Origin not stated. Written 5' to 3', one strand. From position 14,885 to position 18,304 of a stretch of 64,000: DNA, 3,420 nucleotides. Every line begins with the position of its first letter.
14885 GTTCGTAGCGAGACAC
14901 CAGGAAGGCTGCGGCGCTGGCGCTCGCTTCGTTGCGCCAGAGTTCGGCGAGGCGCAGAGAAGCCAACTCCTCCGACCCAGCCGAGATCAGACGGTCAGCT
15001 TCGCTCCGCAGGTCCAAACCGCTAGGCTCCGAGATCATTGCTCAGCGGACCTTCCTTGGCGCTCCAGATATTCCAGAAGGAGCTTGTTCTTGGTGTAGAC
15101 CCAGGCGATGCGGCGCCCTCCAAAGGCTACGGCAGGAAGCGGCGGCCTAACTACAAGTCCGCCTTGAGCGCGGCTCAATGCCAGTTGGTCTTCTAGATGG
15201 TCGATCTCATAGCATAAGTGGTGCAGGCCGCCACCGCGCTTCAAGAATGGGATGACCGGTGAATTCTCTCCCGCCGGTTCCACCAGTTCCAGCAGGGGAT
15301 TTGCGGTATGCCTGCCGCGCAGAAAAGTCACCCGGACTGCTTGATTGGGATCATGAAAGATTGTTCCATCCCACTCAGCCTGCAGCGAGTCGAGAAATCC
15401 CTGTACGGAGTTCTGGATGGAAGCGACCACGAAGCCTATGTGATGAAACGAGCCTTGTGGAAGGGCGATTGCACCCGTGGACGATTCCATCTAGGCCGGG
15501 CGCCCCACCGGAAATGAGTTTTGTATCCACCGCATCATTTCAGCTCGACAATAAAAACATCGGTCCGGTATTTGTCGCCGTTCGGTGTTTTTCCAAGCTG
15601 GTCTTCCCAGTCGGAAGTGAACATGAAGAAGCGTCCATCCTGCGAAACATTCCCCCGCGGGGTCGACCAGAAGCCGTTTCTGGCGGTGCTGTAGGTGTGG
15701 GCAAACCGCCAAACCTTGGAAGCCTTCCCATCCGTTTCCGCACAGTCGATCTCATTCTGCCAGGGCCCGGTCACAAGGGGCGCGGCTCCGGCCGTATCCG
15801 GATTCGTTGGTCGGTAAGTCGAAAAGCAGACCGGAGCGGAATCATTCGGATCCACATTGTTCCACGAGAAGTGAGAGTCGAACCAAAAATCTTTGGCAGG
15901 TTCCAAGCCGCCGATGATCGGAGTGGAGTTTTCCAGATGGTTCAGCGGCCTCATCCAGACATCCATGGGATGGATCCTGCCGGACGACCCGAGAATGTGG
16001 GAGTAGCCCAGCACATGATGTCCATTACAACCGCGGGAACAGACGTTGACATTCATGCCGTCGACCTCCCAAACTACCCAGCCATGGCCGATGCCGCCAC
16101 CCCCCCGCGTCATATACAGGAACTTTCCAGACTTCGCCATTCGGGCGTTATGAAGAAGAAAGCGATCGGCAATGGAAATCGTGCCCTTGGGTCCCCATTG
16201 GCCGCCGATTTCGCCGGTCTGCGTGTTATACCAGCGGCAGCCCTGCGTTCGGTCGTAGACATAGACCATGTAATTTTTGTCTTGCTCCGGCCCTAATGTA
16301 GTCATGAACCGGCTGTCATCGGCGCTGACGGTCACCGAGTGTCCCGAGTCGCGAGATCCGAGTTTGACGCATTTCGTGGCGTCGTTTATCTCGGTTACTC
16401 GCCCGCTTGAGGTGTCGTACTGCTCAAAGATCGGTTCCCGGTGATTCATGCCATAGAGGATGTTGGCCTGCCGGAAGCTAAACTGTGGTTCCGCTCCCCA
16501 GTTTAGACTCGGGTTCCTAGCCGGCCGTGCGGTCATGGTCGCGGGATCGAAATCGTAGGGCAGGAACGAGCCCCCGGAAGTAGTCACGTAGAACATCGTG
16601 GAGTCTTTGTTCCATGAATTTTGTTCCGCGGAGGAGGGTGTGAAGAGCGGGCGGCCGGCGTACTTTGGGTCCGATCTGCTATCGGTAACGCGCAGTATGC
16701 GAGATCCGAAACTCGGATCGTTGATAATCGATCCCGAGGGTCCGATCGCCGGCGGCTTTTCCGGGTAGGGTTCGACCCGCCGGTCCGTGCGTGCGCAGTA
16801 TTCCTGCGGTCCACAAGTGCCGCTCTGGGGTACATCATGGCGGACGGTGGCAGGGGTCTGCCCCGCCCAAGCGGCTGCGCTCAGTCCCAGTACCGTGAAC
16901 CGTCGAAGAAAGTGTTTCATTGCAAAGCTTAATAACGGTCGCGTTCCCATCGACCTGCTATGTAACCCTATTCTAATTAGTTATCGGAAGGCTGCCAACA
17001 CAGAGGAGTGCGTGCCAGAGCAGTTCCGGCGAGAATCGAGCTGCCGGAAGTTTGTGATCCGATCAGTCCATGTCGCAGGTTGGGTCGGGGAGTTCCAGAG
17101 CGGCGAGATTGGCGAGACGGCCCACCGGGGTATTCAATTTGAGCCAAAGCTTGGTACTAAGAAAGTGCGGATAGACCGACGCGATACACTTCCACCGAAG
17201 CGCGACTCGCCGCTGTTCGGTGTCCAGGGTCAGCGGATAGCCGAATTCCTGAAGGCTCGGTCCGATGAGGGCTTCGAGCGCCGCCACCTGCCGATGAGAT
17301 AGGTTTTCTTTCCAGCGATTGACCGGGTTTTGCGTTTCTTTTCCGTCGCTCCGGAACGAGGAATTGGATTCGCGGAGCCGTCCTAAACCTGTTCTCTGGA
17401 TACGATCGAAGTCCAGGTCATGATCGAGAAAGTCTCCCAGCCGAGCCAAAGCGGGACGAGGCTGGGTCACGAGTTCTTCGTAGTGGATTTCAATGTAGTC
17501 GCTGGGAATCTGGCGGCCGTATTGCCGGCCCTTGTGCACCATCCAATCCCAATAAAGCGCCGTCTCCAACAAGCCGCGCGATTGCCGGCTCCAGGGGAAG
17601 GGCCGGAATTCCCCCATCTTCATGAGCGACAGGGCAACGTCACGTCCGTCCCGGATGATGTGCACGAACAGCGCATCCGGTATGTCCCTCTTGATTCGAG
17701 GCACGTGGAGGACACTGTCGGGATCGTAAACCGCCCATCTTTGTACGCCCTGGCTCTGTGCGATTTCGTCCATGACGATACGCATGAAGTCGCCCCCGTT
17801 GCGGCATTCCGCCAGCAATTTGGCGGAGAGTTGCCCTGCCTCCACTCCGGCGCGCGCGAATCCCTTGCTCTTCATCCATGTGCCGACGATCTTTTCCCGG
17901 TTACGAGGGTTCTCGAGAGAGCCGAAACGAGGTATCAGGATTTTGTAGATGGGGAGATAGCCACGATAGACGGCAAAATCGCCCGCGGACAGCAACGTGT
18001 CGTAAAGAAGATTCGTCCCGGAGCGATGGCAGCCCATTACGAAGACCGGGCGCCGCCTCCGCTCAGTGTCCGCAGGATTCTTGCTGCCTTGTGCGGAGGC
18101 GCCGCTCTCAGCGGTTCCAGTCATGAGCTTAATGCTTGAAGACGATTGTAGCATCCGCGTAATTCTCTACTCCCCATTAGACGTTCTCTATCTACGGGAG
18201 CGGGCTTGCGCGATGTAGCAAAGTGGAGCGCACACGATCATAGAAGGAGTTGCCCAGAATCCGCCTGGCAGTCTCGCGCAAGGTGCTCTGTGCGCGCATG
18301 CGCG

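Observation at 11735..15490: Translationally coupled VOC-FkbH-ACP(-GNAT) cassette inside a glycan operon: carrier-protein-dependent acyl decoration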

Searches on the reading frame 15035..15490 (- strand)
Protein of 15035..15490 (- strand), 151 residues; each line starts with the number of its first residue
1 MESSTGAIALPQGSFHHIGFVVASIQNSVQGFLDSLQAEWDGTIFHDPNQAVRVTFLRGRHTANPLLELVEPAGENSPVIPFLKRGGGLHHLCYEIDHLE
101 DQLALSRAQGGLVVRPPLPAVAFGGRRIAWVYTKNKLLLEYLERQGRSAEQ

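Call 3: search_protein_families(library=pfam, proteins=[window:15035-15490:-], max_evalue=0.01)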
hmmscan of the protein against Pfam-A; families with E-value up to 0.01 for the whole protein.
window:15035-15490:- (151 aa): 1 family
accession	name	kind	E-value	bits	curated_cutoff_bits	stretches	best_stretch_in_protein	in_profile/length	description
PF13669.12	Glyoxalase_4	-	5.9e-15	55.9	27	1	16-129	1-108/109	Glyoxalase/Bleomycin resistance protein/Dioxygenase superfamily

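Call 4: search_protein_families(library=ncbifam, proteins=[window:15035-15490:-], max_evalue=0.01)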
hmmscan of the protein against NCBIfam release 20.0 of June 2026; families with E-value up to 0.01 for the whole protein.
window:15035-15490:- (151 aa): 1 family
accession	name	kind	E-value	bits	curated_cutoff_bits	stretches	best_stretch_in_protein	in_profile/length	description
TIGR03081.1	metmalonyl_epim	equivalog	2.9e-12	47.3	114.95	1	15-135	2-119/129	methylmalonyl-CoA epimerase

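Call 21: search_solved_structures(query=window:15035-15490:-, max_evalue=0.01, show_alignments=2)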
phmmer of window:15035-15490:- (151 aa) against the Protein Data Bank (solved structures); distinct sequences matched with E-value up to 0.01: 12.
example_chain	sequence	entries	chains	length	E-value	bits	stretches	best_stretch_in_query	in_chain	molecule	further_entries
2qh0_A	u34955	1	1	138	3.6e-12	49.9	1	15-147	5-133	Lactoylglutathione lyase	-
3oa4_A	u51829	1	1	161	3.5e-11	46.7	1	13-145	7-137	glyoxalase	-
3hdp_A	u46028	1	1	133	8.5e-11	45.5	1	15-144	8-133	Glyoxalase-I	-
3rmu_A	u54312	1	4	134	3.9e-07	33.6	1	13-101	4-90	Methylmalonyl-CoA epimerase, mitochondrial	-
6qh4_C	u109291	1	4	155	4.9e-07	33.3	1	13-100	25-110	Methylmalonyl-CoA epimerase, mitochondrial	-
6bu2_A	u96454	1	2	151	0.00033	24.1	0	15-113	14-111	Glyoxalase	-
6xbr_A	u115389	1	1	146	0.00083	22.8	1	17-134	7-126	Methylmalonyl-CoA epimerase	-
6xbs_A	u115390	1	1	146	0.0021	21.5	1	17-134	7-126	Methylmalonyl-CoA epimerase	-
6wf6_A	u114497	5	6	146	0.0021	21.4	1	17-134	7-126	Methylmalonyl-CoA epimerase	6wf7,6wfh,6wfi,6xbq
6xbv_A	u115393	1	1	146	0.0022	21.4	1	17-134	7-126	Methylmalonyl-CoA epimerase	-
6xbt_A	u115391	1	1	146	0.0054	20.1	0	17-134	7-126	Methylmalonyl-CoA epimerase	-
2p25_A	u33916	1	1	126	0.0078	19.6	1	75-140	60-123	Glyoxalase family protein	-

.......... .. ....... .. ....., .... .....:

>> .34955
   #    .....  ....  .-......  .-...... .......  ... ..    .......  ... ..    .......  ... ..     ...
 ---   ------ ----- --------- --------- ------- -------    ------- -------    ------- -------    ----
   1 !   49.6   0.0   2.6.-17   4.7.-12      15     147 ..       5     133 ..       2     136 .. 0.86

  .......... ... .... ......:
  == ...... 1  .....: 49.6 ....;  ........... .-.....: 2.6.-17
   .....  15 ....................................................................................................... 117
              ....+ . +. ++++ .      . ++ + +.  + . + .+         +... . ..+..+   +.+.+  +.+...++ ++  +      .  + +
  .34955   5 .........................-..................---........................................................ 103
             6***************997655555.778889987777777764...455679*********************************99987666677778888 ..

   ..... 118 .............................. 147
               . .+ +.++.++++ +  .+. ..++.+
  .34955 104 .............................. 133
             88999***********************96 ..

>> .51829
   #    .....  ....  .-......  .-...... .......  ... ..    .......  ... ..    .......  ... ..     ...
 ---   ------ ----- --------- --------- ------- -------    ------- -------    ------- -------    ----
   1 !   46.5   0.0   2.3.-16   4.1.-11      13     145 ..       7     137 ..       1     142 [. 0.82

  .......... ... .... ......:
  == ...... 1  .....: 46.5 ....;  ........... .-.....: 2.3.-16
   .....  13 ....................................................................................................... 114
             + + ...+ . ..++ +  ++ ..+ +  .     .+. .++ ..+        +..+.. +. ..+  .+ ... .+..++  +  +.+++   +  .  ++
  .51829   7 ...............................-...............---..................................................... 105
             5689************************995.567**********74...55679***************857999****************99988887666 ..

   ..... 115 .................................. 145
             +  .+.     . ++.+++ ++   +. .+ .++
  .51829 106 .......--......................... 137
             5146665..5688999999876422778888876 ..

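Call 65: search_solved_structures(query=window:15035-15490:-, max_evalue=0.00001, show_alignments=5)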
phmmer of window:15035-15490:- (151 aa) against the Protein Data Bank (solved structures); distinct sequences matched with E-value up to 0.00001: 5.
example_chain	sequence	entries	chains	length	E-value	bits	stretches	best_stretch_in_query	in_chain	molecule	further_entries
2qh0_A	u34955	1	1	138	3.6e-12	49.9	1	15-147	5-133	Lactoylglutathione lyase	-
3oa4_A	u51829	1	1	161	3.5e-11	46.7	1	13-145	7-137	glyoxalase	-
3hdp_A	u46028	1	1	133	8.5e-11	45.5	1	15-144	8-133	Glyoxalase-I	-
3rmu_A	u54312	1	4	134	3.9e-07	33.6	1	13-101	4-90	Methylmalonyl-CoA epimerase, mitochondrial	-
6qh4_C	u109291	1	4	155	4.9e-07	33.3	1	13-100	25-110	Methylmalonyl-CoA epimerase, mitochondrial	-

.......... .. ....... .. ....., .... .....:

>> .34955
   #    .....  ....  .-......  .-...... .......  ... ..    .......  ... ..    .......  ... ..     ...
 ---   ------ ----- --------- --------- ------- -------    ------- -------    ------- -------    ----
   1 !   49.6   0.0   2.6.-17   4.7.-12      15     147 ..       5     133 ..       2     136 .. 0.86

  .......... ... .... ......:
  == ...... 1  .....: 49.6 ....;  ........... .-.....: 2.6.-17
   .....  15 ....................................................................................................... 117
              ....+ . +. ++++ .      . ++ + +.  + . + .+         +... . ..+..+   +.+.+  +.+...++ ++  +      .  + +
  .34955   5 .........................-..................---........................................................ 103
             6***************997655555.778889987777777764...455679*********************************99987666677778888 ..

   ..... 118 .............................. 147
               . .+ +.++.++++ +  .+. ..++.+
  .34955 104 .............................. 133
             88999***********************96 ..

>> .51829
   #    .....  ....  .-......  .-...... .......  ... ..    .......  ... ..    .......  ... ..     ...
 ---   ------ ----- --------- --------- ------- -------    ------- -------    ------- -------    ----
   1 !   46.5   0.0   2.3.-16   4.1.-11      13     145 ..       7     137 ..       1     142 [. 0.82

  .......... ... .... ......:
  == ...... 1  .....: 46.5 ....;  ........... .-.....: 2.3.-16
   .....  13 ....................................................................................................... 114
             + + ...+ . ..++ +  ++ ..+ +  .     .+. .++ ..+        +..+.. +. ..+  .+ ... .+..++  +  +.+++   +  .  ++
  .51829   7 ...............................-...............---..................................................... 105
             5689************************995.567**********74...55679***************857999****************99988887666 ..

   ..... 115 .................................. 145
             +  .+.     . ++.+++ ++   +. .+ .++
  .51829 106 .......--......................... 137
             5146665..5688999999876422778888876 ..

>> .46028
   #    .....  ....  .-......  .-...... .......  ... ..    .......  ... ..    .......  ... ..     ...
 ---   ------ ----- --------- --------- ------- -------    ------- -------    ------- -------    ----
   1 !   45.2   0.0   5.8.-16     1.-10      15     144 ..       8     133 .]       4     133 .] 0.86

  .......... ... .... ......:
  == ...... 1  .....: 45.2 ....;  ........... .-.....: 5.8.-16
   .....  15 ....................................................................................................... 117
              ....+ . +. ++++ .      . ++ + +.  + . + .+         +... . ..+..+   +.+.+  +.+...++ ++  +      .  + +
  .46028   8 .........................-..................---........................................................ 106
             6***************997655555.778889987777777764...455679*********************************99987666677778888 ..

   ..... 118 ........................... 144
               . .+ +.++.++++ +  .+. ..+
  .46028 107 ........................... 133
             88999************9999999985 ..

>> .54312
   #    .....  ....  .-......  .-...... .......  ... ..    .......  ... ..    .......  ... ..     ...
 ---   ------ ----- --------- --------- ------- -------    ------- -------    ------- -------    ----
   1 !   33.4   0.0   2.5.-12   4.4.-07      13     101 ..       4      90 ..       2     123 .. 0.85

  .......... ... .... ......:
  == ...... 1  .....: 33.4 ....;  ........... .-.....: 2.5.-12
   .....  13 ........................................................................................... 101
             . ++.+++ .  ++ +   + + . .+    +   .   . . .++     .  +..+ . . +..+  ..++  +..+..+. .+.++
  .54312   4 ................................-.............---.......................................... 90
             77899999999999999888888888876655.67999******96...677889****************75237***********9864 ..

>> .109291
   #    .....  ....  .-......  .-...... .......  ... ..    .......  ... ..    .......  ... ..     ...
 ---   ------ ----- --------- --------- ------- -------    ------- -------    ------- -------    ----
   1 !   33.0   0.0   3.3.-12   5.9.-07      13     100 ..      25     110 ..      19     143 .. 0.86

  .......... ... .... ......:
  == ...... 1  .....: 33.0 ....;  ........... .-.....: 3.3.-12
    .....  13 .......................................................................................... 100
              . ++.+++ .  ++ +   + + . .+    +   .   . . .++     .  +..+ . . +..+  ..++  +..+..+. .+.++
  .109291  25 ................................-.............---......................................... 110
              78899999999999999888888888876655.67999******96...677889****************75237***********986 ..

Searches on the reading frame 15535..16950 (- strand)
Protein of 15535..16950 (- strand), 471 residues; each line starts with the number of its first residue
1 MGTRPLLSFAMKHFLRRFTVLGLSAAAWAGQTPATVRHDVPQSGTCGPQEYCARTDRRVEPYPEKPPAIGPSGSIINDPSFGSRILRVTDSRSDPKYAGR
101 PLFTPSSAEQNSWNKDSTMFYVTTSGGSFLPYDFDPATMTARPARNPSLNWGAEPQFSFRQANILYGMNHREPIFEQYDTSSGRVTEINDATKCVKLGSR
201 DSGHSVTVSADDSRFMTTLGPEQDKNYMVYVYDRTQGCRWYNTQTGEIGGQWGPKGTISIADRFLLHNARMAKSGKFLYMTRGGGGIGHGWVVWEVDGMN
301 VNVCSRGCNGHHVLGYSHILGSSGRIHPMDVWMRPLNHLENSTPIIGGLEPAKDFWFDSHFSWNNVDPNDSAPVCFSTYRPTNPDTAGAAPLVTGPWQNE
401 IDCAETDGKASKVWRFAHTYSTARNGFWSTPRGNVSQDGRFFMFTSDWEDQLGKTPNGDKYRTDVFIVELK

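Call 3: search_protein_families(library=pfam, proteins=[window:15535-16950:-], max_evalue=0.01)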
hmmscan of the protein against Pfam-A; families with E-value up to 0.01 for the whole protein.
window:15535-16950:- (471 aa): 0 families

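Call 4: search_protein_families(library=ncbifam, proteins=[window:15535-16950:-], max_evalue=0.01)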
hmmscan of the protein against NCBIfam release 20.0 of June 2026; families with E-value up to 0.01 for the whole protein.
window:15535-16950:- (471 aa): 0 families

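Call 42: search_solved_structures(query=window:15535-16950:-, max_evalue=1)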
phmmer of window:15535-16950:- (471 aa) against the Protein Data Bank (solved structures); distinct sequences matched with E-value up to 1: 0.

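Call 43: search_protein_families(library=phrogs, proteins=[window:15535-16950:-], max_evalue=0.01)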
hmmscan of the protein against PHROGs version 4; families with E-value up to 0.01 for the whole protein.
window:15535-16950:- (471 aa): 0 families

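Call 76: find_homologous_proteins(query=window:15535-16950:-, max_evalue=0.001)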
Query window:15535-16950:- (471 aa): 652 proteins with E <= 0.001 among 8000 candidates; the best 120 are listed.
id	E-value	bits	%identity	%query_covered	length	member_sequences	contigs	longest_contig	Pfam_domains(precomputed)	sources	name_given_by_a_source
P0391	0.0e+0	1083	96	100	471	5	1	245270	-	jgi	jgi:hypothetical protein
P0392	2.0e-286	968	85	100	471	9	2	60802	-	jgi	jgi:hypothetical protein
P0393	8.4e-283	957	84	100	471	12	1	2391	-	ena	-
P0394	2.0e-281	952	84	98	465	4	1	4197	-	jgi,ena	-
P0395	1.5e-276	936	82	100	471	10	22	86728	-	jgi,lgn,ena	jgi:hypothetical protein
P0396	6.7e-276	934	84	98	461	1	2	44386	-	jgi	jgi:hypothetical protein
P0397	3.1e-274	928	81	100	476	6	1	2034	-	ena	-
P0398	7.7e-274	927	82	98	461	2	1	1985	-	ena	-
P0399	1.2e-270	916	80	100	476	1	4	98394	-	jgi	jgi:hypothetical protein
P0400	3.7e-270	915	82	100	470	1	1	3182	-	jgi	jgi:hypothetical protein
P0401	3.9e-269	911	84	96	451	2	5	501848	-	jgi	jgi:hypothetical protein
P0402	1.3e-267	906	81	98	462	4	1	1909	-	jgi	jgi:hypothetical protein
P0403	8.0e-264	894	79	100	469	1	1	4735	-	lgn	-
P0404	8.4e-264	894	79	100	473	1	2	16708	-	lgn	-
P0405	1.5e-263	893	79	100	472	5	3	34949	-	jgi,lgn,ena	-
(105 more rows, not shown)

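Call 84: predict_structure(alignment_id=A3)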
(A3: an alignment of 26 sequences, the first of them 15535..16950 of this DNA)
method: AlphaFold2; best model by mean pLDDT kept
length: 471 residues; sequences in the alignment: 26
mean_pLDDT: 64.2   pTM: 0.65
mean pLDDT of the five models: 64.2, 53.6, 50.2, 39.5, 31.5
residues with pLDDT >= 90: 58; 70-90: 163; 50-70: 74; < 50: 176
segments of 3 or more residues with pLDDT < 50: 1-13, 19-57, 106-112, 310-324, 353-435, 448-460
pLDDT, mean of each block of 10 residues (from residue 1): 40 48 41 29 40 44 64 82 82 83 55 62 81 87 86 81 88 91 93 90 86 92 87 95 91 84 78 83 61 86 66 44 51 64 60 45 35 42 43 36 38 34 29 48 59 41 73 61
secondary structure, 60 per line:
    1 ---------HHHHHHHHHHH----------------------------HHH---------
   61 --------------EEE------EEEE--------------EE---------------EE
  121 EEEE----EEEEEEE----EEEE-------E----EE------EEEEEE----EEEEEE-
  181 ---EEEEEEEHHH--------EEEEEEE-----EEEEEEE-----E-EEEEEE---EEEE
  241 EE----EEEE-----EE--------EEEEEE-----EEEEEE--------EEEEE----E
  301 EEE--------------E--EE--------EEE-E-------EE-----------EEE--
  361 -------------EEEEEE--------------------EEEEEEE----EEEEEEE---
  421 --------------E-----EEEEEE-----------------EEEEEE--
elements in order: H10-20 E75-77 E84-87 E119-124 E129-135 E140-143 E164-169 E174-179 E184-190 E202-208 E214-220 E228-233 E237-242 E247-250 E266-271 E277-282 E291-295 E300-303 E331-333 E356-358 E374-379 E400-406 E411-417 E441-446 E464-469

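Call 86: fold_search(model_id=the predicted structure, library=pdb)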
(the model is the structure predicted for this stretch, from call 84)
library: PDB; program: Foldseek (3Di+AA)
matches with E <= 10: 1526; with E <= 0.001: 1026
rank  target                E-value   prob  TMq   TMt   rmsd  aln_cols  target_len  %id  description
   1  3c5m_B                1.1e-09  1.00  0.45  0.53   8.6       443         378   10  Crystal structure of oligogalacturonate lyase (VPA0088) from Vibrio parahaemolyticus. Northeast Structural Genomics Co (released 2008-02-26)
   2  8qbn_W                2.9e-09  1.00  0.31  0.35  11.9       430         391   11  Structure of the non-canonical CTLH E3 substrate receptor WDR26 bound to YPEL5 (released 2024-05-15)
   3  3pe7                  1.1e-08  1.00  0.41  0.50   7.1       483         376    8  Oligogalacturonate lyase in complex with manganese (released 2010-11-03)
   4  9rsc_W                1.1e-08  1.00  0.27  0.31  12.5       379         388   10  Ternary complex of an improved charged molecular glue degrader ZZ2-SO2H, BRD4(BD1) neosubstrate, and the CTLH E3 ligas (released 2026-04-08)
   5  9rsd_7                2.2e-08  1.00  0.25  0.29  12.6       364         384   11  Ternary complex of a charged molecular glue degrader ZZ1-SO2H, BRD4(BD1) neosubstrate, and the CTLH E3 ligase receptor (released 2026-04-08)
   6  8qbn_7                2.3e-08  1.00  0.26  0.30  14.6       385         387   12  Structure of the non-canonical CTLH E3 substrate receptor WDR26 bound to YPEL5 (released 2024-05-15)
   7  8qe8_A                2.6e-08  1.00  0.25  0.29  14.7       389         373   12  Structure of the non-canonical CTLH E3 substrate receptor WDR26 bound to NMNAT1 substrate (released 2024-05-15)
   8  9rsc_7                2.8e-08  1.00  0.26  0.30  11.6       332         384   14  Ternary complex of an improved charged molecular glue degrader ZZ2-SO2H, BRD4(BD1) neosubstrate, and the CTLH E3 ligas (released 2026-04-08)
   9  9rsd_W                2.8e-08  1.00  0.25  0.29  13.6       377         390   11  Ternary complex of a charged molecular glue degrader ZZ1-SO2H, BRD4(BD1) neosubstrate, and the CTLH E3 ligase receptor (released 2026-04-08)
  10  1crz                  3.0e-08  1.00  0.28  0.32   8.9       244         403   18  CRYSTAL STRUCTURE OF THE E. COLI TOLB PROTEIN (released 2000-08-16)
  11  9a2l_MODEL_1_A        3.0e-08  1.00  0.30  0.33   8.9       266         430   18  Model of E. coli TolB by in-cell photo-crosslinking MS and deep learning (released 2023-02-24)
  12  4r40_C                3.0e-08  1.00  0.31  0.35   9.5       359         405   14  Crystal Structure of TolB/Pal complex from Yersinia pestis. (released 2014-09-03)
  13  5mzh_A                3.9e-08  1.00  0.40  0.44  10.4       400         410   10  Crystal structure of ODA16 from Chlamydomonas reinhardtii (released 2017-03-22)
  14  2hqs_A                6.4e-08  1.00  0.28  0.31   8.1       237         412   19  Crystal structure of TolB/Pal complex (released 2007-04-03)
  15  2co0_C                7.6e-08  1.00  0.30  0.43  12.7       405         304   10  WDR5 and unmodified Histone H3 complex at 2.25 Angstrom (released 2006-07-03)
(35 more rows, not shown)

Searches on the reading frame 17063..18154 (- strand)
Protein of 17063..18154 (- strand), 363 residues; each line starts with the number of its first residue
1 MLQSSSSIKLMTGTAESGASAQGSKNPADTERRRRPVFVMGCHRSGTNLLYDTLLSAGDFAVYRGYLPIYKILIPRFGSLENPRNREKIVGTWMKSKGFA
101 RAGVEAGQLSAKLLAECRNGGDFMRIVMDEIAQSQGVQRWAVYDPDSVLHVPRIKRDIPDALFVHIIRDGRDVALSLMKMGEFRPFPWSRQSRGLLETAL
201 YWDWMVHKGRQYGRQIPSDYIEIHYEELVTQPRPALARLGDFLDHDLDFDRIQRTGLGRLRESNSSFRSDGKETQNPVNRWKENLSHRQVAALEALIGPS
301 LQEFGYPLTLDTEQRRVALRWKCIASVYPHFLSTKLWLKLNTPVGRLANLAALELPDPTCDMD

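Call 3: search_protein_families(library=pfam, proteins=[window:17063-18154:-], max_evalue=0.01)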
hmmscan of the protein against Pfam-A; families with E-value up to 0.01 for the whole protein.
window:17063-18154:- (363 aa): 2 families
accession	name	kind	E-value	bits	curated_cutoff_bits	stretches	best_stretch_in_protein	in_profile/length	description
PF13469.12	Sulfotransfer_3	-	1e-23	85.2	27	1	36-246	1-213/216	Sulfotransferase family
PF00685.33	Sulfotransfer_1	-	3.4e-06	27.1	22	1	163-254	93-190/255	Sulfotransferase domain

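Call 4: search_protein_families(library=ncbifam, proteins=[window:17063-18154:-], max_evalue=0.01)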
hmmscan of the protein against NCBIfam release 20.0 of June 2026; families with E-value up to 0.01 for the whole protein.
window:17063-18154:- (363 aa): 0 families
